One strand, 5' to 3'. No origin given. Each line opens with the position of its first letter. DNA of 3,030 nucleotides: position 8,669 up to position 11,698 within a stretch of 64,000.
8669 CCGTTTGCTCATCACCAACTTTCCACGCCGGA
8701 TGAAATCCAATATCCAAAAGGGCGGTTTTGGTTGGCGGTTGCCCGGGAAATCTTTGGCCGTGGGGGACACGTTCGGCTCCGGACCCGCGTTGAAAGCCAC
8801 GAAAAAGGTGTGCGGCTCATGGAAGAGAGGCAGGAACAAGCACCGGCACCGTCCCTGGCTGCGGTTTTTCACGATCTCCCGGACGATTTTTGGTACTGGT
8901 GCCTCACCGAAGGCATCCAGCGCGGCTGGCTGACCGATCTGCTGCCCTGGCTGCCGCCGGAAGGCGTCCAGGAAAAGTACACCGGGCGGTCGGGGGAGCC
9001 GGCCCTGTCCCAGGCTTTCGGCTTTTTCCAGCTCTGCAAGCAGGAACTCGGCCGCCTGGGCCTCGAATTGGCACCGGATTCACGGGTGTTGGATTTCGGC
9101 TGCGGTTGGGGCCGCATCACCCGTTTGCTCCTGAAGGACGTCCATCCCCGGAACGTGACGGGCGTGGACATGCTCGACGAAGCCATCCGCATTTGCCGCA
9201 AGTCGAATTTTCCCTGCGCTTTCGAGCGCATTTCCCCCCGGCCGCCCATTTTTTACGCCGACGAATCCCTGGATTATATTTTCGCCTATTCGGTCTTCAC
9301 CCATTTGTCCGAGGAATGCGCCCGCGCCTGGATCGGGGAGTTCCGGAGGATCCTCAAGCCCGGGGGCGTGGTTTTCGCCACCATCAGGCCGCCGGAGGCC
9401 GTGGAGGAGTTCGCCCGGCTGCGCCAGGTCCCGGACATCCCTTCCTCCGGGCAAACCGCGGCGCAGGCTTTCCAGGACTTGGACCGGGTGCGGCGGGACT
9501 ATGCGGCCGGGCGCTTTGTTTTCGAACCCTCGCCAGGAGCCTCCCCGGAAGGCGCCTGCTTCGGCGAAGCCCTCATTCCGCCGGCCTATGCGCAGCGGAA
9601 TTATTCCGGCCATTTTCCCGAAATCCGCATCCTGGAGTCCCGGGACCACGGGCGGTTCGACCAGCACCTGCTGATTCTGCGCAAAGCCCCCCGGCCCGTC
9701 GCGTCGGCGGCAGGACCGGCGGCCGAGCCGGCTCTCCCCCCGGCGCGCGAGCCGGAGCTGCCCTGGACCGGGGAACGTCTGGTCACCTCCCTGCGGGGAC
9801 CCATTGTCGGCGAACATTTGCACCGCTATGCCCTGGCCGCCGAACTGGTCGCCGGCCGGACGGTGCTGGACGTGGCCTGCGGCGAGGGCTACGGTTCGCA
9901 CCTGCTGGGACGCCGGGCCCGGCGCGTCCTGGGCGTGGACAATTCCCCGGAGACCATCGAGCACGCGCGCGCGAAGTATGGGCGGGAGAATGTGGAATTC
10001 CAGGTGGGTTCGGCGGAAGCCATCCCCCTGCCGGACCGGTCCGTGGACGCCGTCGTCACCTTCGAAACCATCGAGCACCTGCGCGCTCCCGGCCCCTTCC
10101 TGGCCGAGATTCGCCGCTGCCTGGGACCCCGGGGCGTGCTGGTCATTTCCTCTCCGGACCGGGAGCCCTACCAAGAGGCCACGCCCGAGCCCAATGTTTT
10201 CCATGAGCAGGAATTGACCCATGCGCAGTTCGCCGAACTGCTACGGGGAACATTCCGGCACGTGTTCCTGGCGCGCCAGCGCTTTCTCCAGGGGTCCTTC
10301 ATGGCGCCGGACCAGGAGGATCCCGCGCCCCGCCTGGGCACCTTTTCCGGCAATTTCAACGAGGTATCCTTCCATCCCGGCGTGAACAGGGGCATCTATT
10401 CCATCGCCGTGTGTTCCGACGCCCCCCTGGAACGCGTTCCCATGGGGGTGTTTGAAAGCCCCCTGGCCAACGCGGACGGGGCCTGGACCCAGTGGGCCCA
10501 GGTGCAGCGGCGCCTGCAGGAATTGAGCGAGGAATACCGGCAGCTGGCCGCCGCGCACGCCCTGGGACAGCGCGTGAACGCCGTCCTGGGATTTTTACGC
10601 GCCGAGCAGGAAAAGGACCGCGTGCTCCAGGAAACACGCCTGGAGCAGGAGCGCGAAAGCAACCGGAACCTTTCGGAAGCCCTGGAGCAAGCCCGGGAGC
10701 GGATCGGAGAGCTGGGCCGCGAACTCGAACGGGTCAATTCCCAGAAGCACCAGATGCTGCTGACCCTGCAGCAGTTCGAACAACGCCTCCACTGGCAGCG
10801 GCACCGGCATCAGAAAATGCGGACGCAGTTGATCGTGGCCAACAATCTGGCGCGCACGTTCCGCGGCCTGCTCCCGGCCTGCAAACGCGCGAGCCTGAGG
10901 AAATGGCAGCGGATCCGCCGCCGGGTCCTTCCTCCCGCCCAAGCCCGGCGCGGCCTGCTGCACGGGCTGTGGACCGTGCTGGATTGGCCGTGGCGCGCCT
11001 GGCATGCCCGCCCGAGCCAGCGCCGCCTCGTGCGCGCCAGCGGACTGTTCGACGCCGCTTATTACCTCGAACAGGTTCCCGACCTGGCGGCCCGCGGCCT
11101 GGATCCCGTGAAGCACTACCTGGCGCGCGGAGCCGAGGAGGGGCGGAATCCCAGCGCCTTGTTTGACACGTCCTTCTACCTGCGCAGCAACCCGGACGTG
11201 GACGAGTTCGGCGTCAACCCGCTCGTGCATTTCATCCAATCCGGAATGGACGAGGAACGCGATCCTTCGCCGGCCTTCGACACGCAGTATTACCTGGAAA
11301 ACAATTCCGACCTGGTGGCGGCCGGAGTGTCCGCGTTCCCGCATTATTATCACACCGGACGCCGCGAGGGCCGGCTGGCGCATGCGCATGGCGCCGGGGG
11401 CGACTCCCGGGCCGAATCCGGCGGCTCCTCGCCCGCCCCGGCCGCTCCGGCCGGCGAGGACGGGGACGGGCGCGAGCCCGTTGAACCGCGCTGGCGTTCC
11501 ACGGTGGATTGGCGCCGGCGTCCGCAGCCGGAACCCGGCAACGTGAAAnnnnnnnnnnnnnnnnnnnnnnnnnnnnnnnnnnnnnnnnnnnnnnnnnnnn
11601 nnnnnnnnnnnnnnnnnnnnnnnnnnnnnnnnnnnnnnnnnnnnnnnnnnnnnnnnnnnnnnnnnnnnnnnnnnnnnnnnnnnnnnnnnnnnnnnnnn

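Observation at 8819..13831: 1671-aa fusion protein (MT-MT-coiled coil-repeats-WbsX-GT4) next to a Wzm/Wzt exporter: candidate fused chain terminator and polymerase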

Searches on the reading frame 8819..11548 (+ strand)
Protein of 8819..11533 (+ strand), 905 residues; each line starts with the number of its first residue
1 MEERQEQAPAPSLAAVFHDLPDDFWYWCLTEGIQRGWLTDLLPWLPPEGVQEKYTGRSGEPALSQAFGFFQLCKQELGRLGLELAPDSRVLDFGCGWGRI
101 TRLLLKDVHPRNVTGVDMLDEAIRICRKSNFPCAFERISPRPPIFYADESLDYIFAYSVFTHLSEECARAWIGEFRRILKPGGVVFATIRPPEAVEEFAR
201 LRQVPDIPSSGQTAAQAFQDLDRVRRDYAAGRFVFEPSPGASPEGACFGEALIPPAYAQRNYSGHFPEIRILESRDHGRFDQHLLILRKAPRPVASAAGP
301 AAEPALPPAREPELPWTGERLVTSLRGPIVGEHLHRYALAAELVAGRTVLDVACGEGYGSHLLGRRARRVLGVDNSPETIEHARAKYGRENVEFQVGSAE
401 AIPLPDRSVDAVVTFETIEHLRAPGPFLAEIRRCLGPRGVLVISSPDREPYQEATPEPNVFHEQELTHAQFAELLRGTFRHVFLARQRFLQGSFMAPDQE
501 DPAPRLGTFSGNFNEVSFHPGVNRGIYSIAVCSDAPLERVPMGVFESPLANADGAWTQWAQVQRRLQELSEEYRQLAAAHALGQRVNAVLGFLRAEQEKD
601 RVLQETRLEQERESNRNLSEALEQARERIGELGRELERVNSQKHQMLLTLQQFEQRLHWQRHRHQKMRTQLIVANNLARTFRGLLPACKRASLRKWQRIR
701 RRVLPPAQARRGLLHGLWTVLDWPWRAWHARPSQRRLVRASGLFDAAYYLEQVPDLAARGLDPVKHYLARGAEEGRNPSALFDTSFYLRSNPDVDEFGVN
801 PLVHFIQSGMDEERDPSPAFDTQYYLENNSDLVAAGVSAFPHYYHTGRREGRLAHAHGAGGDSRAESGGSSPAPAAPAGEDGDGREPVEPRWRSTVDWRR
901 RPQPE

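Call 58: predict_structure(alignment_id=A4)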
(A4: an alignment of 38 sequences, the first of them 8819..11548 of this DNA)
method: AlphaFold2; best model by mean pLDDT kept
length: 910 residues; sequences in the alignment: 38
mean_pLDDT: 80.8   pTM: 0.46
mean pLDDT of the five models: 80.8, 80.8, 80.2, 79.3, 77.3
residues with pLDDT >= 90: 458; 70-90: 219; 50-70: 130; < 50: 103
segments of 3 or more residues with pLDDT < 50: 1-7, 296-301, 303-319, 321-325, 550-560, 859-903, 907-910
pLDDT, mean of each block of 10 residues (from residue 1): 45 87 93 83 91 86 94 94 95 96 97 96 94 94 95 96 96 98 96 91 87 90 96 93 84 96 96 89 95 62 41 44 56 91 97 90 95 93 89 96 97 92 94 97 93 78 91 97 91 80 63 68 81 95 72 48 61 68 70 63 53 62 74 79 76 70 63 56 56 72 63 69 82 94 96 93 96 95 96 89 95 94 94 86 93 76 42 38 35 31 39
secondary structure, 60 per line:
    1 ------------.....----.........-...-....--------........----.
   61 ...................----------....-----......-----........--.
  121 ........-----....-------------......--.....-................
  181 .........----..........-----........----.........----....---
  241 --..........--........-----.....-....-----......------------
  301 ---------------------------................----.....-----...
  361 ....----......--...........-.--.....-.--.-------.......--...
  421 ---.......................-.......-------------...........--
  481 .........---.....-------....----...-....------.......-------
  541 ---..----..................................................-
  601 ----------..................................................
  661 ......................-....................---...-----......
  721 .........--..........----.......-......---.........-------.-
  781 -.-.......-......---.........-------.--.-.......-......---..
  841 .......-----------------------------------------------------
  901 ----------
elements in order (helices of 4 or more, strands of 3 or more residues): H13-17 H22-30 H36-39 H48-55 H60-79 E90-93 H99-104 E113-117 H120-128 E134-137 E151-156 H159-162 H165-178 E179-189 H194-203 H209-216 H221-229 E234-237 H243-247 E248-252 H255-262 E268-272 H274-277 E283-288 H328-343 E348-352 H358-364 E369-374 H377-387 E392-396 E409-415 H424-434 E435-446 H448-454 H468-478 E481-489 E493-497 E505-508 E517-520 E527-533 H550-599 H611-682 H684-703 H715-729 H732-741 H746-752 H754-759 H763-771 H784-790 H792-797 H801-809 H822-828 H830-835 H839-847

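Call 60: fold_search(model_id=the predicted structure, library=pdb)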
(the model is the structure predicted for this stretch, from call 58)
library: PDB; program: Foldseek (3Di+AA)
matches with E <= 10: 1949; with E <= 0.001: 1575
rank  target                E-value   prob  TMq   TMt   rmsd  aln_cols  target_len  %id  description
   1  5wp5_B                1.4e-18  1.00  0.19  0.31  12.7       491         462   17  Arabidopsis thaliana phosphoethanolamine N-methyltransferase 2 (AtPMT2) in complex with SAH (released 2017-11-15)
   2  5wp5_A                3.8e-18  1.00  0.19  0.32  11.9       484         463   17  Arabidopsis thaliana phosphoethanolamine N-methyltransferase 2 (AtPMT2) in complex with SAH (released 2017-11-15)
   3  5wp4                  2.1e-17  1.00  0.15  0.27  20.1       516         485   17  Arabidopsis thaliana phosphoethanolamine N-methyltransferase 1 (AtPMT1, XIOPTL) in complex with SAH and phosphocholine (released 2017-11-15)
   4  1xxl_A                1.2e-12  1.00  0.16  0.58   6.5       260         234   17  The crystal structure of YcgJ protein from Bacillus subitilis at 2.1 A resolution (released 2004-11-23)
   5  6f5z_A                2.1e-12  1.00  0.17  0.60   7.0       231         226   23  Complex between the Haloferax volcanii Trm112 methyltransferase activator and the Hvo_0019 putative methyltransferase (released 2018-07-11)
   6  6f5z_B                3.3e-12  1.00  0.18  0.65   7.7       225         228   22  Complex between the Haloferax volcanii Trm112 methyltransferase activator and the Hvo_0019 putative methyltransferase (released 2018-07-11)
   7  4krh_A                5.0e-12  1.00  0.15  0.30  19.9       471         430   13  SeMet Haemonchus contortus Phosphoethanolamine N-methyltransferase 2 in complex with S-adenosyl-L-methionine (released 2013-09-25)
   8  1vlm_B                5.3e-12  1.00  0.18  0.71   5.9       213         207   20  Crystal structure of SAM-dependent methyltransferase, possible histamine N-methyltransferase (TM1293) from Thermotoga  (released 2004-08-24)
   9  4kri_B                1.1e-11  1.00  0.16  0.32  20.4       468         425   14  Haemonchus contortus Phospholethanolamine N-methyltransferase 2 in complex with phosphomonomethylethanolamine and S-ad (released 2013-09-25)
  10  3l8d                  1.2e-11  1.00  0.17  0.69   5.8       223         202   17  Crystal structure of methyltransferase from Bacillus Thuringiensis (released 2010-01-12)
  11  4krg_A                1.6e-11  1.00  0.15  0.27  20.5       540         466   12  SeMet Haemonchus contortus Phosphoethanolamine N-methyltransferase 1 in complex with phosphoethanolamine and S-adenosy (released 2013-09-25)
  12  4kri_A                1.7e-11  1.00  0.14  0.28  20.2       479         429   12  Haemonchus contortus Phospholethanolamine N-methyltransferase 2 in complex with phosphomonomethylethanolamine and S-ad (released 2013-09-25)
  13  5gm2_M                1.8e-11  1.00  0.16  0.51  13.7       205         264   22  Crystal structure of methyltransferase TleD complexed with SAH and teleocidin A1 (released 2016-09-28)
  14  1vlm_A                1.9e-11  1.00  0.17  0.69   5.9       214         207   20  Crystal structure of SAM-dependent methyltransferase, possible histamine N-methyltransferase (TM1293) from Thermotoga  (released 2004-08-24)
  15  3mgg_A                3.8e-11  1.00  0.15  0.50   3.5       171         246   22  Crystal Structure of Methyl Transferase from Methanosarcina mazei (released 2010-04-21)
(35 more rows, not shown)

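Call 66: find_homologous_proteins(query=window:8819-11053:+, max_evalue=1e-20)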
Query window:8819-11053:+ (745 aa): 528 proteins with E <= 1e-20 among 8000 candidates; the best 120 are listed.
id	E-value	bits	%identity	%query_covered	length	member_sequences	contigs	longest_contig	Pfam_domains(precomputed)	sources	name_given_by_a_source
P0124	4.2e-99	351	43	33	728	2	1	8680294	PF13489.13,PF27734.1,PF05724.18,PF02353.27,PF03141.23,PF01739.25,PF08241.19,PF05891.19,PF07888.17,PF07021.19,PF13847.13,PF03848.21,PF05175.21,PF13649.13,PF05148.22,PF19220.7,PF24161.2,PF01209.25,PF08242.19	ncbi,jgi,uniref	ncbi:methyltransferase domain-containing protein [Nostoc sp. DSM 114161]|jgi:ubiquinone/menaquinone 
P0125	1.4e-98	349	40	36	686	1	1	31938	PF13489.13,PF05724.18,PF02353.27,PF01739.25,PF08241.19,PF05891.19,PF07021.19,PF13847.13,PF06325.20,PF05175.21,PF28256.1,PF01209.25,PF08003.18,PF03141.23,PF05219.18,PF10186.15,PF08614.17,PF13649.13,PF05701.17,PF20922.4,PF01135.26,PF01728.26,PF24161.2,PF28159.1,PF08242.19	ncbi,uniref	ncbi:methyltransferase domain-containing protein [Nostoc sp.]|uniref:methyltransferase domain-contai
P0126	5.8e-98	347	40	35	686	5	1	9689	PF13489.13,PF05724.18,PF02353.27,PF03141.23,PF01739.25,PF08241.19,PF05891.19,PF07021.19,PF13847.13,PF06325.20,PF03848.21,PF10186.15,PF05175.21,PF08614.17,PF13649.13,PF05148.22,PF01135.26,PF01728.26,PF24161.2,PF28159.1,PF01209.25,PF08242.19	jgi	jgi:ubiquinone/menaquinone biosynthesis C-methylase UbiE/peptidoglycan hydrolase CwlO-like protein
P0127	7.4e-94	334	28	60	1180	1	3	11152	PF13489.13,PF05724.18,PF02353.27,PF03141.23,PF01739.25,PF05219.18,PF08241.19,PF05891.19,PF07021.19,PF13847.13,PF05175.21,PF13649.13,PF20922.4,PF01728.26,PF13578.13,PF01209.25,PF08242.19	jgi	jgi:SAM-dependent methyltransferase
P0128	4.9e-91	324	47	42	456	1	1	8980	PF13847.13,PF13489.13,PF02353.27,PF13649.13,PF08241.19,PF08242.19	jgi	jgi:ubiquinone/menaquinone biosynthesis C-methylase UbiE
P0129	3.9e-77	278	42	51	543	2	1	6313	PF13847.13,PF13489.13,PF02353.27,PF13649.13,PF28256.1,PF01209.25,PF08241.19,PF08242.19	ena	-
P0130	1.4e-75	273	54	32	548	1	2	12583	PF13847.13,PF13489.13,PF13649.13,PF01209.25,PF08241.19,PF08242.19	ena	-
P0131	2.0e-74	269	42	50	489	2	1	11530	PF13847.13,PF13489.13,PF02353.27,PF13649.13,PF01209.25,PF08241.19,PF08242.19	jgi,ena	-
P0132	4.3e-74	268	41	50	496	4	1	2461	PF13847.13,PF13489.13,PF02353.27,PF13649.13,PF28256.1,PF24161.2,PF01209.25,PF08241.19,PF08242.19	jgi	-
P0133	2.7e-73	266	40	50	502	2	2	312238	PF13847.13,PF13489.13,PF02353.27,PF13649.13,PF01209.25,PF08241.19,PF08242.19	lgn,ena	-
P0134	4.0e-73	265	40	52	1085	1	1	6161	PF13489.13,PF02353.27,PF10111.15,PF00535.33,PF08241.19,PF13692.13,PF13847.13,PF05175.21,PF13641.13,PF13649.13,PF01209.25,PF08242.19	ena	-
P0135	4.3e-73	265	41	49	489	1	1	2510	PF13847.13,PF13489.13,PF02353.27,PF13649.13,PF01209.25,PF08241.19,PF08242.19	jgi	-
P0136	7.6e-73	264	42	50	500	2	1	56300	PF13847.13,PF13489.13,PF02353.27,PF13649.13,PF01209.25,PF08241.19,PF08242.19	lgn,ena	-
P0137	9.2e-73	264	41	51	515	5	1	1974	PF13847.13,PF13489.13,PF02353.27,PF13649.13,PF28256.1,PF01209.25,PF08241.19,PF08242.19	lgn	-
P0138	1.8e-72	263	41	50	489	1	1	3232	PF13847.13,PF13489.13,PF02353.27,PF05175.21,PF13649.13,PF01209.25,PF08241.19,PF08242.19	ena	-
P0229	7.7e-52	195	44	32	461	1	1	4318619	PF13847.13,PF13489.13,PF02353.27,PF13649.13,PF01209.25,PF08241.19,PF08242.19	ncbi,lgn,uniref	ncbi:methyltransferase domain-containing protein [Hyphomicrobium sp. B1]|uniref:methyltransferase do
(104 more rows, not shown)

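Call 67: find_encoding_contigs(protein=P0229, flank=8000, max_places=1)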
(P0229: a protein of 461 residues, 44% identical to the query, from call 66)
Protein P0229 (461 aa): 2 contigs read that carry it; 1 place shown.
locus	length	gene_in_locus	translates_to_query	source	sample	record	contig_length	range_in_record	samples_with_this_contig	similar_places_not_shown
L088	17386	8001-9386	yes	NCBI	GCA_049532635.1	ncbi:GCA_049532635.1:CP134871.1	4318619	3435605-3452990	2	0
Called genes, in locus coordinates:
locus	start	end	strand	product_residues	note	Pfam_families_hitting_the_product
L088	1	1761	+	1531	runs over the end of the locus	PF09118:GO-like_E_set, PF00139:Lectin_legB, PF18483:Lectin_L-type_dom, PF00139:Lectin_legB, PF18483:Lectin_L-type_dom, PF18483:Lectin_L-type_dom, PF00139:Lectin_legB, PF18483:Lectin_L-type_dom, +5 more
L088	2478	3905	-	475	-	-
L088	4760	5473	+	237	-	PF03567:Sulfotransfer_2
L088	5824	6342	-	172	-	-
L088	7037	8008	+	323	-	PF01073:3Beta_HSD (weak), PF01370:Epimerase, PF16363:GDP_Man_Dehyd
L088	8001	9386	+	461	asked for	PF13489:Methyltransf_23, PF01209:Ubie_methyltran (weak), PF02353:CMAS (faint), PF08241:Methyltransf_11, PF08242:Methyltransf_12, PF13649:Methyltransf_25, PF13847:Methyltransf_31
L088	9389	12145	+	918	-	PF00534:Glycos_transf_1, PF13692:Glyco_trans_1_4, PF05045:RgpF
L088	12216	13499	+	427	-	PF00685:Sulfotransfer_1, PF13469:Sulfotransfer_3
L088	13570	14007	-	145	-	-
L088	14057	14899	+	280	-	PF04055:Radical_SAM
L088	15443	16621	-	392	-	PF00534:Glycos_transf_1, PF13692:Glyco_trans_1_4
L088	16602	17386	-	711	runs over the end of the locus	PF00535:Glycos_transf_2, PF13641:Glyco_tranf_2_3, PF13712:Glyco_tranf_2_5 (faint), PF14307:Glyco_tran_WbsX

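Call 68: find_encoding_contigs(protein=P0124, flank=8000, max_places=1)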
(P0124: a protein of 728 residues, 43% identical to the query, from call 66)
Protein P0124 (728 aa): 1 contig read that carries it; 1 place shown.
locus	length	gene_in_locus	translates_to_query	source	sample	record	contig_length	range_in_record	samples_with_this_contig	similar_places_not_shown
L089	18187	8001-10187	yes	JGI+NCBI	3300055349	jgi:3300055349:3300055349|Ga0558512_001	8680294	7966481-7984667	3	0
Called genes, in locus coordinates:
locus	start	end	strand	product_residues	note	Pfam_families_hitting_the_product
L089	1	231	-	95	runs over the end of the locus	-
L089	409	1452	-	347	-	PF01040:UbiA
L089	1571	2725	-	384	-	PF02374:ArsA_ATPase, PF17886:ArsA_HSP20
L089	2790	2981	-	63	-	PF11061:Tsr0524-like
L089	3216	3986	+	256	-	PF05685:Uma2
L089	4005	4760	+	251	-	PF05685:Uma2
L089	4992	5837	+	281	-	PF01061:ABC2_membrane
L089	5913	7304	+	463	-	PF00005:ABC_tran, PF14524:Wzt_C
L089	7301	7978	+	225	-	PF13489:Methyltransf_23, PF08242:Methyltransf_12 (weak), PF08241:Methyltransf_11, PF13649:Methyltransf_25 (faint)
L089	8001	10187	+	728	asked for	PF01209:Ubie_methyltran, PF13489:Methyltransf_23, PF08241:Methyltransf_11, PF08242:Methyltransf_12, PF13649:Methyltransf_25, PF13847:Methyltransf_31, PF02353:CMAS, PF13489:Methyltransf_23, +17 more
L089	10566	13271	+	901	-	PF00535:Glycos_transf_2, PF21374:WsaF_N, PF22772:WsaF_C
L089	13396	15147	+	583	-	-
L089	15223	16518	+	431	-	PF04138:GtrA_DPMS_TM, PF13641:Glyco_tranf_2_3, PF00535:Glycos_transf_2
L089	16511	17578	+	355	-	PF01073:3Beta_HSD, PF01370:Epimerase, PF02719:Polysacc_synt_2 (faint), PF04321:RmlD_sub_bind (faint), PF07993:NAD_binding_4, PF16363:GDP_Man_Dehyd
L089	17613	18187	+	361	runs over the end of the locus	PF01370:Epimerase, PF02719:Polysacc_synt_2 (weak), PF04321:RmlD_sub_bind, PF16363:GDP_Man_Dehyd, PF07993:NAD_binding_4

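Call 82: find_related_loci(query=window:8819-11533:+, collection=metagenome_contigs, flank=10000)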
Query window:8819-11533:+ (905 aa) in metagenome_contigs; peptide patterns used: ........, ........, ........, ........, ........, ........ (x = any residue, [..] = any of these).
221 stretches matched a pattern; 5 encode a relative of the query (tblastn E <= 1e-3); 5 distinct loci.
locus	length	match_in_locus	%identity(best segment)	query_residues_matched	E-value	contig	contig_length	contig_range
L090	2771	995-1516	41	90-448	1e-21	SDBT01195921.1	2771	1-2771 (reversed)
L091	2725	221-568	38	349-461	2e-13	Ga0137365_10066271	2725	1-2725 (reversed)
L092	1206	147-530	35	84-451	3e-10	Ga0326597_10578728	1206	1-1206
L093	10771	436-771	29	344-454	1e-9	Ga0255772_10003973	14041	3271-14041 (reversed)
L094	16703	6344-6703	28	336-454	7e-9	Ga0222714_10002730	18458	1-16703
